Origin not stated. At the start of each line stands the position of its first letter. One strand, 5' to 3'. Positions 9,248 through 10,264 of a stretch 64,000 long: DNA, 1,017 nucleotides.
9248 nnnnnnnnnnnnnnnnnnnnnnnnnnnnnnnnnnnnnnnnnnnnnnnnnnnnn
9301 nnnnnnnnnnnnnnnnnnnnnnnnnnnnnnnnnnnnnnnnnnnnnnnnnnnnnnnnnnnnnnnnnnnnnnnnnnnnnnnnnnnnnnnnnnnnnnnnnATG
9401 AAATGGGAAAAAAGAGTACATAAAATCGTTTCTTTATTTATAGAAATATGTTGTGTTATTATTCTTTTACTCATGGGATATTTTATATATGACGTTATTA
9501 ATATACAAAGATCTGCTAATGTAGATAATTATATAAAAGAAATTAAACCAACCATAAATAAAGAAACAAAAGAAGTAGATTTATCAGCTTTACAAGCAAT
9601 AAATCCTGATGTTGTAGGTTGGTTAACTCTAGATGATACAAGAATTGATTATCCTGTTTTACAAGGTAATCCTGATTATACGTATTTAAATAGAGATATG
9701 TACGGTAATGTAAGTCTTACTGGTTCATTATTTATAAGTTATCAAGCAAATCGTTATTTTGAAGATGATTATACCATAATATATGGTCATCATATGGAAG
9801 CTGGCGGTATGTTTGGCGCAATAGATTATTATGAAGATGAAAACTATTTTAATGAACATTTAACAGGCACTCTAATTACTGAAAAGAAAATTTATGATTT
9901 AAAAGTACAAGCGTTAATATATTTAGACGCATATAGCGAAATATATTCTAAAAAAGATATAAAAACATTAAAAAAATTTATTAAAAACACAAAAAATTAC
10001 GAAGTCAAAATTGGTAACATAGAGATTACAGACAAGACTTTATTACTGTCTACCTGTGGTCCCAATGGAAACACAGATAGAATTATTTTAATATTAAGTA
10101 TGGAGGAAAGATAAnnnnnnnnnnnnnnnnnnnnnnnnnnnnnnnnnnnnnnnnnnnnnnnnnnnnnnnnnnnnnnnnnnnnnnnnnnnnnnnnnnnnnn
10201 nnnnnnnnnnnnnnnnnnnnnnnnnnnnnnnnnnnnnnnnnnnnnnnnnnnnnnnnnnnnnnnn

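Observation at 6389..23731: Mobile-element-encoded FCT-type sortase pilus/fibre locus: two pilin-like substrates, SipA-like inactive signal peptidase, class B sortase, 4120-aa tip-adhesin candidate, plus a type IV pilin-like gene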

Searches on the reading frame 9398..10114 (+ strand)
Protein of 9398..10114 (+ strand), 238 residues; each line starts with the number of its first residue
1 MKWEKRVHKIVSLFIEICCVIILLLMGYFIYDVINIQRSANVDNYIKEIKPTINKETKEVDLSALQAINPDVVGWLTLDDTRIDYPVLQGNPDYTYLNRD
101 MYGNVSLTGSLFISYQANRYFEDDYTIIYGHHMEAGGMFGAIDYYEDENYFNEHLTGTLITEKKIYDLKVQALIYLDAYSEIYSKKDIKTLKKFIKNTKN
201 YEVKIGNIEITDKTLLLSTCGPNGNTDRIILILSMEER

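Call 6: search_protein_families(library=pfam, proteins=[window:9398-10114:+], max_evalue=0.01)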
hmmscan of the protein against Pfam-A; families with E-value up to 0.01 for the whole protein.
window:9398-10114:+ (238 aa): 1 family
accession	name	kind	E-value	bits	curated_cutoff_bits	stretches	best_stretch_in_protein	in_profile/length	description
PF04203.18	Sortase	-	7.6e-08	32.6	26.6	1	76-231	1-120/125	Sortase domain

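Call 7: search_protein_families(library=ncbifam, proteins=[window:9398-10114:+], max_evalue=0.01)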
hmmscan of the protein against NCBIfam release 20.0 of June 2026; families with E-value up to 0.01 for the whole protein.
window:9398-10114:+ (238 aa): 2 families
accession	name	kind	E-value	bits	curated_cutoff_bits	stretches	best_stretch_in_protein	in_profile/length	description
TIGR03064.1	sortase_srtB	equivalog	6.9e-46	156.5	153.75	1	5-231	2-235/235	class B sortase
NF040525.1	SrtB_LPKTxSAVK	exception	1.9e-19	69.6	200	1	54-229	47-232/261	class B sortase, LPKTxAVK-specific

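Call 10: search_dna_similar(query=window:9398-10114:+, collection=phages, mode=protein, max_rows=25)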
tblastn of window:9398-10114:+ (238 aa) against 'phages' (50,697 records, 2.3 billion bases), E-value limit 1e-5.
Records with a match: 19; places in all: 20; records where one place covers at least 80% of the query: 2.
Best place of each record, by identity: <60% 19.
By first word of the organism name: Bacteriophage 13; Listeria 4; Staphylococcus 1; Streptococcus 1.
By host as written in the record: - 13; Listeria monocytogenes 4; Staphylococcus aureus 1; Streptococcus suis 1.
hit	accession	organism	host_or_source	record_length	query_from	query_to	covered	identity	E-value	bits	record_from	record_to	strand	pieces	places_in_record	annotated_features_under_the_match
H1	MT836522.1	Bacteriophage sp.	human fecal samples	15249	1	178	75%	39.5%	8e-35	136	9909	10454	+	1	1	record has no annotation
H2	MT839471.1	Bacteriophage sp.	human fecal samples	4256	46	231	78%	30.1%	3e-13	74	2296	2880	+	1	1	record has no annotation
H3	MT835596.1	Bacteriophage sp.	human fecal samples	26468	39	235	83%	27.1%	1e-10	66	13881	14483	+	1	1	record has no annotation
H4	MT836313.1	Bacteriophage sp.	human fecal samples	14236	59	220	68%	31.7%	3e-18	89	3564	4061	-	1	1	record has no annotation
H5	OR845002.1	Staphylococcus phage SA 1306 Kay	Staphylococcus aureus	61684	37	235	84%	24.7%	6e-13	73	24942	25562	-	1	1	record has no annotation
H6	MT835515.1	Bacteriophage sp.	human fecal samples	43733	65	232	71%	28.3%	9e-14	76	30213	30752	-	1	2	record has no annotation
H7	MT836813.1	Bacteriophage sp.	human fecal samples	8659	55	230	74%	26.8%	3e-13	74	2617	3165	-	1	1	record has no annotation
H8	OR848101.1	Listeria phage LM 4-14-1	Listeria monocytogenes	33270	45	156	47%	39.8%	2e-16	84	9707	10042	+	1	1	record has no annotation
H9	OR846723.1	Listeria phage LM 4-11-1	Listeria monocytogenes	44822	45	156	47%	39.8%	2e-16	84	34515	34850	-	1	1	record has no annotation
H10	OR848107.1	Listeria phage LM 4-14-1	Listeria monocytogenes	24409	45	156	47%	39.8%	8e-16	82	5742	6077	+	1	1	record has no annotation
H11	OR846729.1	Listeria phage LM 4-11-1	Listeria monocytogenes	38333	45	156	47%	39.8%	8e-16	82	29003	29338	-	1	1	record has no annotation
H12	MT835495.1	Bacteriophage sp.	human fecal samples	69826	58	236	75%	24.5%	7e-13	73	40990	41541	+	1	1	record has no annotation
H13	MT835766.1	Bacteriophage sp.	human fecal samples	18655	13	168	66%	26.7%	3e-8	59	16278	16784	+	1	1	record has no annotation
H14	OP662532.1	Streptococcus phage YS34-rum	Streptococcus suis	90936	69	172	44%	40.0%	1e-15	81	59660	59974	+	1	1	hypothetical protein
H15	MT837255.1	Bacteriophage sp.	human fecal samples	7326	4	156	64%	26.9%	4e-10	65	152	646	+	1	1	record has no annotation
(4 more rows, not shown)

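Call 11: find_encoding_contigs(protein=window:9398-10114:+, flank=10000, max_places=6)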
Protein window:9398-10114:+ (238 aa): 11 contigs read that carry it; 6 places shown.
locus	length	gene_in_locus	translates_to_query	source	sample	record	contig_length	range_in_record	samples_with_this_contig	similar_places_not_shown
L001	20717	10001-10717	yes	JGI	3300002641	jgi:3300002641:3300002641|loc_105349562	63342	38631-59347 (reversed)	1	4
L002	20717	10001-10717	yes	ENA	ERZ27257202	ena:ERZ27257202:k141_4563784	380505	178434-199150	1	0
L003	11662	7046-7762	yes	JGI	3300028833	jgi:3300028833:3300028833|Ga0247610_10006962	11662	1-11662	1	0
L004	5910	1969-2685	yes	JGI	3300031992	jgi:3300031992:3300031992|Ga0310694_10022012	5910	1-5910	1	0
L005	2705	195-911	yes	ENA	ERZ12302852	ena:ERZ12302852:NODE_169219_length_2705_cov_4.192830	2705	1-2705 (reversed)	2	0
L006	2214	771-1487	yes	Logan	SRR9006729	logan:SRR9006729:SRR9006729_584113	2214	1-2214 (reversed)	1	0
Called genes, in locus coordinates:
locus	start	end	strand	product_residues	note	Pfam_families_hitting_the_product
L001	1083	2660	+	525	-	PF14284:PcfJ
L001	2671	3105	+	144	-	-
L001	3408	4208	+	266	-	PF00149:Metallophos, PF12850:Metallophos_2 (faint)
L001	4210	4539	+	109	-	-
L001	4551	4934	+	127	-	-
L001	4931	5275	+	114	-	-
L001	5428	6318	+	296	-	-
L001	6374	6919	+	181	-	-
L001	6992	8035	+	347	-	-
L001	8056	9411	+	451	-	PF24547:DUF7601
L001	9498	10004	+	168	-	PF10502:Peptidase_S26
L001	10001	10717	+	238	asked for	PF04203:Sortase (weak)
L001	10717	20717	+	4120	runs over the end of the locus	PF03382:DUF285, PF09479:Flg_new (faint), PF03382:DUF285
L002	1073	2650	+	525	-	PF14284:PcfJ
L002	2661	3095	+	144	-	-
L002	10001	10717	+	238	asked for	PF04203:Sortase (weak)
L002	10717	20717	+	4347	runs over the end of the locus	PF03382:DUF285, PF09479:Flg_new (faint), PF03382:DUF285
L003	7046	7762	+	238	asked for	PF04203:Sortase (weak)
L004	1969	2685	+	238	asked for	PF04203:Sortase (weak)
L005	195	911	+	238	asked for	PF04203:Sortase (weak)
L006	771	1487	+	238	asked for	PF04203:Sortase (weak)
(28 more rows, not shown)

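Call 12: find_related_loci(query=window:9398-10114:+, collection=viral_contigs, flank=10000)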
Query window:9398-10114:+ (238 aa) in viral_contigs; peptide patterns used: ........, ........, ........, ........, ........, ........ (x = any residue, [..] = any of these).
22 stretches matched a pattern, but none encodes a relative of the query by tblastn (E <= 1e-3).

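Call 14: search_protein_families(library=phrogs, proteins=[window:9398-10114:+], max_evalue=0.001)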
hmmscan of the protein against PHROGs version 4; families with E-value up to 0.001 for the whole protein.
window:9398-10114:+ (238 aa): 0 families

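Call 16: search_solved_structures(query=window:9398-10114:+, max_evalue=0.01, show_alignments=3)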
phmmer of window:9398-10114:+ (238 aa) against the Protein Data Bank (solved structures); distinct sequences matched with E-value up to 0.01: 15.
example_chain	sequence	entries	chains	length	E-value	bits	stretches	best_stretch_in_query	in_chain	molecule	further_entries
3psq_A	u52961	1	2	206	1.3e-29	106.9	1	57-233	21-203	Hypothetical exported protein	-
4y4q_A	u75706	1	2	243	2.3e-26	96.2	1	61-231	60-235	Sortase, SrtB family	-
5jcv_A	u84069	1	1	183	1e-20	77.8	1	63-225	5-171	Lmo2181 protein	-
2oqw_A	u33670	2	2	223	1.1e-20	77.6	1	61-194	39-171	Sortase B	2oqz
1rz2_A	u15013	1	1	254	8.9e-20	74.7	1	60-193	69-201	conserved hypothetical protein BA4783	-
1ng5_A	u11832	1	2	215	2.2e-19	73.3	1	61-232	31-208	sortase B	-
4lfd_A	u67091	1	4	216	3.6e-19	72.7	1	40-232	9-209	Sortase B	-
1qwz_A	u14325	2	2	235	4e-19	72.5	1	39-232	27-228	NPQTN specific sortase B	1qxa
1qx6_A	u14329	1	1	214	4.7e-19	72.3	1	61-232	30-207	NPQTN specific sortase B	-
5b23_A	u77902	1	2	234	6.7e-19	71.8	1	51-232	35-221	Uncharacterized protein Sortase B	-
5yfk_A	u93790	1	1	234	1.6e-17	67.3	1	51-232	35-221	Uncharacterized protein Sortase B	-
4ux7_A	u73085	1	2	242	4.4e-16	62.6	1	56-231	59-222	PUTATIVE PEPTIDASE C60B, SORTASE B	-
5gyj_A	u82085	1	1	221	5.2e-16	62.3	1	45-231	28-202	Putative peptidase C60B, sortase B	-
6kyc_A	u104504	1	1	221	5.3e-16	62.3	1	45-232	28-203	Putative peptidase C60B, sortase B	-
6kyd_A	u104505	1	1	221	8.6e-16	61.6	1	45-231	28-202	Putative peptidase C60B, sortase B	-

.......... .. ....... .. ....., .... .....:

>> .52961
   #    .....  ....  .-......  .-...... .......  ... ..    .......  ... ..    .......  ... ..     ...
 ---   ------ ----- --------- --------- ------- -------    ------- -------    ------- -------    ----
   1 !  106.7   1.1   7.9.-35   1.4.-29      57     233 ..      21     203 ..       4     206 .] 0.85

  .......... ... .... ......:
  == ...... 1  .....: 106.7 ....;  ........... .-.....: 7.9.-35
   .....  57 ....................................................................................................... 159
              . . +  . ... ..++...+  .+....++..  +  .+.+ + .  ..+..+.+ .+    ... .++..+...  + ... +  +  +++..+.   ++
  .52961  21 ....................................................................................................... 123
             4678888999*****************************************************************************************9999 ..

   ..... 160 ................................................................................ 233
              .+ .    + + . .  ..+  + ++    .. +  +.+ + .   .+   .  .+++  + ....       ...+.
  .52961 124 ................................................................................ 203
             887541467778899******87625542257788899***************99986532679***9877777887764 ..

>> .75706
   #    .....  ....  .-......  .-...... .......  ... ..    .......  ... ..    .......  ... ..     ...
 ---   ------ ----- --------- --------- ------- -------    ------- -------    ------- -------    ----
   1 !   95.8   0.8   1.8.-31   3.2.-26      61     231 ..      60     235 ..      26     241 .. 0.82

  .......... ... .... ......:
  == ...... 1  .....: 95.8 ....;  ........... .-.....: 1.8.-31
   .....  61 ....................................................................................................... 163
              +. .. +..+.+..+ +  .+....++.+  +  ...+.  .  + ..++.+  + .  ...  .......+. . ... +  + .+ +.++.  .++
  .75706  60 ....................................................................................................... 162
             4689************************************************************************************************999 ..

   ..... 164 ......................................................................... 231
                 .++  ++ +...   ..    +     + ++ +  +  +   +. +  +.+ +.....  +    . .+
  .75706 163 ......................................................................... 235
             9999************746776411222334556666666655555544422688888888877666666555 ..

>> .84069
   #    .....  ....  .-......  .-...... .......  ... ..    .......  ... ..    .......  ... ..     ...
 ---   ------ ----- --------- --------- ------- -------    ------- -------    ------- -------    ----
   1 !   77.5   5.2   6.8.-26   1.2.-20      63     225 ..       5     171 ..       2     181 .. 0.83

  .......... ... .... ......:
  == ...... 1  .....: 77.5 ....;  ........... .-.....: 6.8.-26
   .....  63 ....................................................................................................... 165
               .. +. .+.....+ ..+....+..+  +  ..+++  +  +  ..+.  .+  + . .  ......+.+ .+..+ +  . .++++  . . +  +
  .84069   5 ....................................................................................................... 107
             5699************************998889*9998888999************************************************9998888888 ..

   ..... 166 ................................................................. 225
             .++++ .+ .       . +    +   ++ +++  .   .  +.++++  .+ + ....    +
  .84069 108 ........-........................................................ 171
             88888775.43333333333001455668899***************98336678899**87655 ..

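Call 56: get_annotated_region(hit=H1, flank=10000)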
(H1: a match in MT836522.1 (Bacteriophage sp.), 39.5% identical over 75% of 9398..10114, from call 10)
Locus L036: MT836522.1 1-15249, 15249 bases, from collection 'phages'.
description: UNVERIFIED: Bacteriophage sp. clone scaffold_2408 genomic sequence.
organism: Bacteriophage sp. (NCBI taxid 38018)
taxonomy: Viruses
host: -; source: human fecal samples; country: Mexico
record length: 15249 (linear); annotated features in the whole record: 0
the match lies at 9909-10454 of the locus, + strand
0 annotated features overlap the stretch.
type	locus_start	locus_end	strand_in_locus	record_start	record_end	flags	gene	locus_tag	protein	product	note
